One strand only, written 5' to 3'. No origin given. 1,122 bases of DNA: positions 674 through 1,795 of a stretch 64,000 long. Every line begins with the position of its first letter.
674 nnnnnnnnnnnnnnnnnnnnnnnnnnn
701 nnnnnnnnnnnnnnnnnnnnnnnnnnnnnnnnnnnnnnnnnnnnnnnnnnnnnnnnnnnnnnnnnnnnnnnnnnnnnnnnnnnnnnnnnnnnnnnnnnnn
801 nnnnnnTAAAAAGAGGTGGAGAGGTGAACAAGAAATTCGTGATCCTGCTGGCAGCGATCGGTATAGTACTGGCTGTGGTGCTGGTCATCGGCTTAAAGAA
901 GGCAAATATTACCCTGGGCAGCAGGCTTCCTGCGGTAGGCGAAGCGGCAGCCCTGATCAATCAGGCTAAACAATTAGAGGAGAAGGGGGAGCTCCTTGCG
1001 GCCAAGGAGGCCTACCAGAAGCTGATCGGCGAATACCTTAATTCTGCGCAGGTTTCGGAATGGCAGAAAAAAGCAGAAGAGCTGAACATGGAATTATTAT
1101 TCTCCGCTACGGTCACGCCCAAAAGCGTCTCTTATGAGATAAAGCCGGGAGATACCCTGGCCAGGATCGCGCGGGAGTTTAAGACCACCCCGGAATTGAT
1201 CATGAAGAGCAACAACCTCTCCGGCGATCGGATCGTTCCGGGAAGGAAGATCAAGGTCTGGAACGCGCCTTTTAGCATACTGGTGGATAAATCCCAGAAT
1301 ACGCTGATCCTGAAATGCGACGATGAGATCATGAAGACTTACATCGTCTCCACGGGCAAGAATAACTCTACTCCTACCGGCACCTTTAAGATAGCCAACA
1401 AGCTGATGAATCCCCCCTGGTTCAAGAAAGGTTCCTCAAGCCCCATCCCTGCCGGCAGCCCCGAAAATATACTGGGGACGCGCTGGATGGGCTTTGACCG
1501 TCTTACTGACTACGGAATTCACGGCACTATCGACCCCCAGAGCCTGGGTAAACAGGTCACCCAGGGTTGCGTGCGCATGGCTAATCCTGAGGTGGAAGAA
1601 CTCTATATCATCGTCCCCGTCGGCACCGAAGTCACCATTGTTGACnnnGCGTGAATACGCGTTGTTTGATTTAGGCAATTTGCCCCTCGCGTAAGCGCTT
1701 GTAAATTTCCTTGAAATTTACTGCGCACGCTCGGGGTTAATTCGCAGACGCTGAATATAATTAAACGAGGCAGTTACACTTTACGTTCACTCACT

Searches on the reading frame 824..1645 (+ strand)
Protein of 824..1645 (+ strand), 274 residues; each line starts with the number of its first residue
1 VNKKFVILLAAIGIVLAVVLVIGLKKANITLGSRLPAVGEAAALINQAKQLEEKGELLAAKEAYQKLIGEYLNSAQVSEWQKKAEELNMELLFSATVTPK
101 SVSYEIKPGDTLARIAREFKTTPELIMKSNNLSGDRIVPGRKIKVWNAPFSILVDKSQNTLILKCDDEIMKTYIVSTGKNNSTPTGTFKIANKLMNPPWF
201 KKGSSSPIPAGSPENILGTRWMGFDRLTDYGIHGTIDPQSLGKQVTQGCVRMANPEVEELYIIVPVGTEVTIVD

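Call 55: search_protein_families(library=pfam, proteins=[window:824-1645:+], max_evalue=0.00001)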
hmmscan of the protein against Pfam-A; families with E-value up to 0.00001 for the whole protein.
window:824-1645:+ (274 aa): 2 families
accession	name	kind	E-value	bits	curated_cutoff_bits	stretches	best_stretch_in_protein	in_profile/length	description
PF03734.19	YkuD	-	1.1e-21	78.4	23.4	1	151-272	3-146/146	L,D-transpeptidase catalytic domain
PF01476.26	LysM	-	7.3e-14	51.9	20.9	1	104-146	1-43/43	LysM domain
